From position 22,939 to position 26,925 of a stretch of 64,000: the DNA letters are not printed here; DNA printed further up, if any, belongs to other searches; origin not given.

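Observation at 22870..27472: Receptor-type class III cyclase with large PBP/VFT ectodomain (trypanosomatid-like architecture), and a CNBD channel 26 kb away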

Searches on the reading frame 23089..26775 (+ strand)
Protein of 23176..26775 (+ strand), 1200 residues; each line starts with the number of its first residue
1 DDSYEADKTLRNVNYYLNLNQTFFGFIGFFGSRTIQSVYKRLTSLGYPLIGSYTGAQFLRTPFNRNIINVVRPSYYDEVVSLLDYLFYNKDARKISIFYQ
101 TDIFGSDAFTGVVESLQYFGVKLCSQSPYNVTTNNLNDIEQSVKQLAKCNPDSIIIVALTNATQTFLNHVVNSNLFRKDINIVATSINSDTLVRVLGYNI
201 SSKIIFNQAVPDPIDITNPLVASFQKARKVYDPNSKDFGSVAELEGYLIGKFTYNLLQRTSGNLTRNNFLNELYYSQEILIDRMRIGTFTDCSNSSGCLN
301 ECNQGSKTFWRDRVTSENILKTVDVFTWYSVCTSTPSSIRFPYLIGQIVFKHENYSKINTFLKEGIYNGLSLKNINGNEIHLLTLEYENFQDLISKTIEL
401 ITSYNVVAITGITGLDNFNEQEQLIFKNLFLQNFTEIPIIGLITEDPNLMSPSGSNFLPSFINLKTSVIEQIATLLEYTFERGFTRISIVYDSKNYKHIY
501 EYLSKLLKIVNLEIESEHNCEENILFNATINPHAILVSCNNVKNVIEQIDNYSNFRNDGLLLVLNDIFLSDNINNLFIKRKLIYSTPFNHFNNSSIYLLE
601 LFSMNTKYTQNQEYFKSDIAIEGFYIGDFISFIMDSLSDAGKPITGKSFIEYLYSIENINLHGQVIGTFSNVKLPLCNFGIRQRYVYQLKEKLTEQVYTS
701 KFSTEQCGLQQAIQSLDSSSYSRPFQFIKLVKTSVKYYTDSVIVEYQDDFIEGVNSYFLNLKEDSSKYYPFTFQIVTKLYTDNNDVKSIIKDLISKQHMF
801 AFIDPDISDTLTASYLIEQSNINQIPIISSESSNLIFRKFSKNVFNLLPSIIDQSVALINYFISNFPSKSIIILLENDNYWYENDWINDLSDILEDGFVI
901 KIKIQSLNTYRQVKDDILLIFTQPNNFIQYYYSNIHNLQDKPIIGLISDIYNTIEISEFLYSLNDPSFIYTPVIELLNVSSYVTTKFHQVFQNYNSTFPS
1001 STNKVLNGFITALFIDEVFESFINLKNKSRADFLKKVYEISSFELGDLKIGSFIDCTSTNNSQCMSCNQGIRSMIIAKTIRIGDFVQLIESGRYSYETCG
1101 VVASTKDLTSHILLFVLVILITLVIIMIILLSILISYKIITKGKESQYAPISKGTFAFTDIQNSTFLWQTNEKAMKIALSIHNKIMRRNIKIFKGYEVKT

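Call 36: search_protein_representatives(protein=window:23176-26775:+)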
Query: 1200 residues. Proteins with E-value up to 0.001 (for the whole library): 2080; up to 1e-10: 595; up to 1e-30: 51. The best 150 are listed.
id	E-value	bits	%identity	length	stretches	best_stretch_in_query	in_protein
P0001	0.0e+00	2642.8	100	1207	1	1-1200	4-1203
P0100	1.2e-215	735.4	39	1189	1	26-1200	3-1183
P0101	1.3e-82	294.8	31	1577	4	48-529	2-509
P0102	8.6e-77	275.6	27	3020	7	1-273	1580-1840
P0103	4.4e-76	273.2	32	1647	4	23-274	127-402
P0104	5.8e-71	256.3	32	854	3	1-371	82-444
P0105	4.9e-70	253.2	27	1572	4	1-335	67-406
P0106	2.0e-69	251.2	26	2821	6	1-271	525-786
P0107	3.0e-63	230.7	26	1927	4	24-349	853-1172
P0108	4.8e-60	220.1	28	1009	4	23-343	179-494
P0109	1.6e-59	218.4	43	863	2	17-294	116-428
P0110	1.3e-57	212.0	30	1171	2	1-303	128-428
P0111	2.7e-56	207.7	28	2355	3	1-309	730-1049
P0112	1.3e-52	195.5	29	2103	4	1-326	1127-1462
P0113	2.3e-50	188.0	25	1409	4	1-345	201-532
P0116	3.2e-49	184.3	31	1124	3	1-416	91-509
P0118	3.3e-46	174.3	29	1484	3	773-1200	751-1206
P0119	4.1e-43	164.0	30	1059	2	705-1200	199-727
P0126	1.8e-41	158.6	29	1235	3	1-348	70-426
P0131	4.5e-38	147.3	31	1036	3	1057-1200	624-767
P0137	2.9e-35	138.0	30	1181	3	4-293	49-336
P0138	2.2e-34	135.1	30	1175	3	1093-1200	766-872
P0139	3.6e-34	134.4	29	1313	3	1-649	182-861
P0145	2.5e-31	125.0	47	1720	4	1145-1200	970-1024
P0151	4.3e-30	120.9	31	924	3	1028-1200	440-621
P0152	7.5e-30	120.1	29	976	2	1093-1200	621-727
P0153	1.8e-29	118.9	28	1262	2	1-308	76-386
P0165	3.8e-27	111.2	45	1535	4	1148-1200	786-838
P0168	1.3e-26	109.4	27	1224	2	18-315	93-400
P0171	3.6e-26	107.9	28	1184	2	12-354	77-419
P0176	2.6e-25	105.1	45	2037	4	1148-1200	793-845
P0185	3.2e-24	101.5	27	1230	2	1-346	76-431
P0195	2.0e-23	98.9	43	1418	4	1149-1200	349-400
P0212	1.1e-22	96.4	27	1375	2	1-354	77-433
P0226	3.5e-21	91.4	29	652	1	620-1200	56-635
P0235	1.6e-20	89.2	25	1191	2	14-349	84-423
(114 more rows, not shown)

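Call 38: list_cluster_members(proteins=[P0100, P0101, P0103, P0105, P0109, P0118, P0119, P0113, P0110, P0116])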
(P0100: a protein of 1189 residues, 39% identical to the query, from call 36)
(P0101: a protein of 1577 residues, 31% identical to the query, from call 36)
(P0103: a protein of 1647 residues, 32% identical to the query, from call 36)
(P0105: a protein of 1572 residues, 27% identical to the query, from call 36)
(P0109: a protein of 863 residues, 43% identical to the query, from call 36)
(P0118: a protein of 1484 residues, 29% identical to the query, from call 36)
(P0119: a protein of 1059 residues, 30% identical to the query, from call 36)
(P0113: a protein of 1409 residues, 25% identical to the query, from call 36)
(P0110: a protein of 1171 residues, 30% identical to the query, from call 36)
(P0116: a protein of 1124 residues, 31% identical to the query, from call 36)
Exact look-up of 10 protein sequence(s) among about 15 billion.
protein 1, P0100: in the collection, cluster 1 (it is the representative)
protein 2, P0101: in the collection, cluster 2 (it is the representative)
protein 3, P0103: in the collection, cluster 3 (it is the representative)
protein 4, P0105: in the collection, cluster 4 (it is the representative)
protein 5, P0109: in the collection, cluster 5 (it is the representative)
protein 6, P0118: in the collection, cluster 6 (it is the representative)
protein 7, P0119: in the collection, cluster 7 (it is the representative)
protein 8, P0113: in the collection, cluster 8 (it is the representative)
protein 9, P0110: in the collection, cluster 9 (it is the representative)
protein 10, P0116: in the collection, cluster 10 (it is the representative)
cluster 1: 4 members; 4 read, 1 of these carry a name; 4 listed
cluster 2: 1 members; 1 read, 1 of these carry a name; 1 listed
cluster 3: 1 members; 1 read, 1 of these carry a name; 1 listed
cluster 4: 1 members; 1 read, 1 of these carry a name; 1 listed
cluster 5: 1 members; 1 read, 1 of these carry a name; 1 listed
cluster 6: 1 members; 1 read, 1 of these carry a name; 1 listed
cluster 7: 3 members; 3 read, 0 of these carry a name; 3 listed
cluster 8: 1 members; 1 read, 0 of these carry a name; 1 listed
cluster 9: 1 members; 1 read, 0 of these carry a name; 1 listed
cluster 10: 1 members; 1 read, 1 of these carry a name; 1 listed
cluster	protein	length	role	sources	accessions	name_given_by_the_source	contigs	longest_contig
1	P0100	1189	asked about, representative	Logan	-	-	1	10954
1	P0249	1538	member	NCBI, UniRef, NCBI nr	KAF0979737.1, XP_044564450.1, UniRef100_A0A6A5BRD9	hypothetical protein FDP41_000890 [Naegleria fowleri] | Guanylate cyclase domain-containing protein n=1 Tax=Naegleria fowleri TaxID=5763 ... | uncharacterized protein FDP41_000890 [Naegleria fowleri]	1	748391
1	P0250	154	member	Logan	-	-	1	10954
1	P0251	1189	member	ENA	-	-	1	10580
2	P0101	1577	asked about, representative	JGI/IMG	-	adenylate cyclase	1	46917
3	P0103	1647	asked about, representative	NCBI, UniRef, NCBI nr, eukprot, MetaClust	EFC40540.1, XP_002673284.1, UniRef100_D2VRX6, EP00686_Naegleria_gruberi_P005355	predicted protein [Naegleria gruberi] | Predicted protein n=1 Tax=Naegleria gruberi TaxID=5762 RepID=D2VRX6_NAEGR | uncharacterized protein NAEGRDRAFT_71740 [Naegleria gruberi]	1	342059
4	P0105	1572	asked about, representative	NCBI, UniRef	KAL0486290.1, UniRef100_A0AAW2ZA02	adenylate cyclase [Acrasis kona] | ATP pyrophosphate-lyase n=1 Tax=Acrasis kona TaxID=1008807 RepID=A0AAW2ZA02_9EUKA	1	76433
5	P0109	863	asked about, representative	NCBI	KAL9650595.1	hypothetical protein ABK040_006396 [Willaertia magna]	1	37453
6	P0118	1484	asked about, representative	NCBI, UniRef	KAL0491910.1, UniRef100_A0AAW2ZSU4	hypothetical protein AKO1_010070 [Acrasis kona] | Guanylate cyclase domain-containing protein n=1 Tax=Acrasis kona TaxID=1008807 ...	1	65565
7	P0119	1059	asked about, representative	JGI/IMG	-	-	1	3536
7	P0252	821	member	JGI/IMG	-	-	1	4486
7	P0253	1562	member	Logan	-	-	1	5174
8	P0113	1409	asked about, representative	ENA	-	-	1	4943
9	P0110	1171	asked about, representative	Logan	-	-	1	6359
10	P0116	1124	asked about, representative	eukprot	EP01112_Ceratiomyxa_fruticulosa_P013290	TRINITY_DN3733_c0_g1_i2.p1 TRINITY_DN3733_c0_g1~~TRINITY_DN3733_c0_g1_i2.p1 ORF ...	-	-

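Call 40: list_cluster_members(proteins=[P0131, P0138, P0145, P0151, P0152, P0165, P0176, P0195, P0226, P0102])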
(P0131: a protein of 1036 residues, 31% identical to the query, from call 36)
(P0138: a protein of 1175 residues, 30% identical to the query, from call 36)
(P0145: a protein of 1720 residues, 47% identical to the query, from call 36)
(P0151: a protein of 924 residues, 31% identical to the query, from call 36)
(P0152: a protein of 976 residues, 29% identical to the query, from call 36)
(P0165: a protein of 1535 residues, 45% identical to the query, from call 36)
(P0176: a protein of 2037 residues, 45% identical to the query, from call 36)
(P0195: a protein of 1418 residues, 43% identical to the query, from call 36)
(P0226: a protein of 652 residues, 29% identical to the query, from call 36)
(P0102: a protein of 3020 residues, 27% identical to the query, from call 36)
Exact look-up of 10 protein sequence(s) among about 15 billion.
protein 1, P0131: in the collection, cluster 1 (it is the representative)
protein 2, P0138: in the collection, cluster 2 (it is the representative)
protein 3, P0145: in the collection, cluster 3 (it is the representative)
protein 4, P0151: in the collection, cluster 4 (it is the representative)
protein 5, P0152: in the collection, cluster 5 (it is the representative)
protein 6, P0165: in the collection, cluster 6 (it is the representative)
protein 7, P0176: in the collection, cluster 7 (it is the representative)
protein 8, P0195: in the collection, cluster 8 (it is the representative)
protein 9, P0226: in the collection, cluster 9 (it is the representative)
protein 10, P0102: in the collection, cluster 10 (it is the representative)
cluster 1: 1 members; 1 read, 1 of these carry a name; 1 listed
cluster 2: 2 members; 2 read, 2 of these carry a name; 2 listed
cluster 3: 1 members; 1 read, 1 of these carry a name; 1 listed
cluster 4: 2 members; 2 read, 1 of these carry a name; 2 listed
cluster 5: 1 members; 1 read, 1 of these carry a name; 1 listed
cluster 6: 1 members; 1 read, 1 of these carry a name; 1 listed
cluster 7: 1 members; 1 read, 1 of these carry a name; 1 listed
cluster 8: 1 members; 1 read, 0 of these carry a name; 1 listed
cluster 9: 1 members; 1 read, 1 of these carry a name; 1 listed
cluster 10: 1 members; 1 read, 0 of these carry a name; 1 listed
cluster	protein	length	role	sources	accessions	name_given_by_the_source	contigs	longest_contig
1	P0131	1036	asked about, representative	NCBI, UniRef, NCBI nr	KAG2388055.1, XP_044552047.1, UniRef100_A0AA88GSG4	hypothetical protein C9374_000905 [Naegleria lovaniensis] | Guanylate cyclase domain-containing protein n=1 Tax=Naegleria lovaniensis TaxID=51637 ... | uncharacterized protein C9374_000905 [Naegleria lovaniensis]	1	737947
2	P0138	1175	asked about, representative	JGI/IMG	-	adenylate cyclase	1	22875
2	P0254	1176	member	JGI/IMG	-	adenylate cyclase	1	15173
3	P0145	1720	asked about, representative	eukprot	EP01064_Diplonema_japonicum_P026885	TRINITY_DN3848_c0_g1_i2.p1 TRINITY_DN3848_c0_g1~~TRINITY_DN3848_c0_g1_i2.p1 ORF ...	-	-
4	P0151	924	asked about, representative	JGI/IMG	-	class 3 adenylate cyclase/ABC-type branched-subunit amino acid transport system ...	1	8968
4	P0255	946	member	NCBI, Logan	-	-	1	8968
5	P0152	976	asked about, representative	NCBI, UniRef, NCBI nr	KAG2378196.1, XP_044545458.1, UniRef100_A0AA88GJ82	hypothetical protein C9374_008339 [Naegleria lovaniensis] | Guanylate cyclase domain-containing protein n=1 Tax=Naegleria lovaniensis TaxID=51637 ... | uncharacterized protein C9374_008339 [Naegleria lovaniensis]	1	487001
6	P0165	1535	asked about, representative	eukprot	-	Hpha_TRINITY_DN19295_c0_g1::TRINITY_DN19295_c0_g1_i1::g.194366::m.194366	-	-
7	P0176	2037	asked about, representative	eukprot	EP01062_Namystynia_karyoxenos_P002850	TRINITY_DN109_c0_g1_i2.p1 TRINITY_DN109_c0_g1~~TRINITY_DN109_c0_g1_i2.p1 ORF ...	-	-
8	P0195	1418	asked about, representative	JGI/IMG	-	-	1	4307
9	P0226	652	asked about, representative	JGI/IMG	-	hypothetical protein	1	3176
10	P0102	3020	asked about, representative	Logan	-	-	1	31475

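Call 48: list_cluster_members(proteins=[P0126, P0153, P0185, P0212, P0168, P0171, P0235, P0137, P0107, P0139])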
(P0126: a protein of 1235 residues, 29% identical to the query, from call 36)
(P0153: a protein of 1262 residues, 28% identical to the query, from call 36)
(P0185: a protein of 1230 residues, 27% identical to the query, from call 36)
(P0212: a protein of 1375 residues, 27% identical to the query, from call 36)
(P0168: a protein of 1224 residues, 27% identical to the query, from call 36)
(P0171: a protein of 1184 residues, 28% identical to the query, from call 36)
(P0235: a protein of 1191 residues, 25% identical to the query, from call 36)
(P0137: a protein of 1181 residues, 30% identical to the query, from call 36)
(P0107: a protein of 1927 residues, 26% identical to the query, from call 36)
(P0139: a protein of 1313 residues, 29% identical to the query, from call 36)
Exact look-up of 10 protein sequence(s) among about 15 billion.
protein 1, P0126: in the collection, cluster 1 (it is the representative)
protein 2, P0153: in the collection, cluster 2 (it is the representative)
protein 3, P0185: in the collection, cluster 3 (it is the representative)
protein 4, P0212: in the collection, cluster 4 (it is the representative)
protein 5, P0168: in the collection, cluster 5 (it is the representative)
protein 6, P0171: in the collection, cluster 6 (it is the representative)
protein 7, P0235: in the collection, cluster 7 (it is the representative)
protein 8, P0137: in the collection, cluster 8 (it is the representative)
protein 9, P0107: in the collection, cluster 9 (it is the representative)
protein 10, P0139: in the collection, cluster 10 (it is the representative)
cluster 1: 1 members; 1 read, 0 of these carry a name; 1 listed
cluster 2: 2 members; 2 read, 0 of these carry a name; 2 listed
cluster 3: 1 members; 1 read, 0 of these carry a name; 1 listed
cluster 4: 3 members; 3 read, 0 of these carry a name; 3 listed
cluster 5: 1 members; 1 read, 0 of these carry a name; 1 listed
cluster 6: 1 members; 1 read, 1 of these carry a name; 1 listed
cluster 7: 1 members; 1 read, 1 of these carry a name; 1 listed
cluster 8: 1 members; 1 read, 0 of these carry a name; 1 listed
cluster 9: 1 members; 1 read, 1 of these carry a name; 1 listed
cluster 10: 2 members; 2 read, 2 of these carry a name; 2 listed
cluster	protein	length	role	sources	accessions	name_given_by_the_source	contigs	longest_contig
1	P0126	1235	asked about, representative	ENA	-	-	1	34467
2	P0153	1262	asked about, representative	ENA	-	-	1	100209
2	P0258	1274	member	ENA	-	-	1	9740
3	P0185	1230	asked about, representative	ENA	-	-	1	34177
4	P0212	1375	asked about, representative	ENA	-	-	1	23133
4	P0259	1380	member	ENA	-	-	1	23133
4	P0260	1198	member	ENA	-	-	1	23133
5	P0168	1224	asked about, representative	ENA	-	-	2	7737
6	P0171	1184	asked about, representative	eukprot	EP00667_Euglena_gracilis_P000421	EG_transcript_421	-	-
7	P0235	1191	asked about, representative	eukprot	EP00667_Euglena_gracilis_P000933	EG_transcript_933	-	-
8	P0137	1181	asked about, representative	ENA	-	-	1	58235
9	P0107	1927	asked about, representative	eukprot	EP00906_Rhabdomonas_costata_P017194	RCo024790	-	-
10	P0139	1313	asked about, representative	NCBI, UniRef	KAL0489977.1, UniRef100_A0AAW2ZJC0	adenylate cyclase [Acrasis kona] | Adenylate cyclase n=1 Tax=Acrasis kona TaxID=1008807 RepID=A0AAW2ZJC0_9EUKA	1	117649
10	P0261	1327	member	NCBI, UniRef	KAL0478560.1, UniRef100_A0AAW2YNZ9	hypothetical protein AKO1_004463 [Acrasis kona] | Guanylate cyclase domain-containing protein n=1 Tax=Acrasis kona TaxID=1008807 ...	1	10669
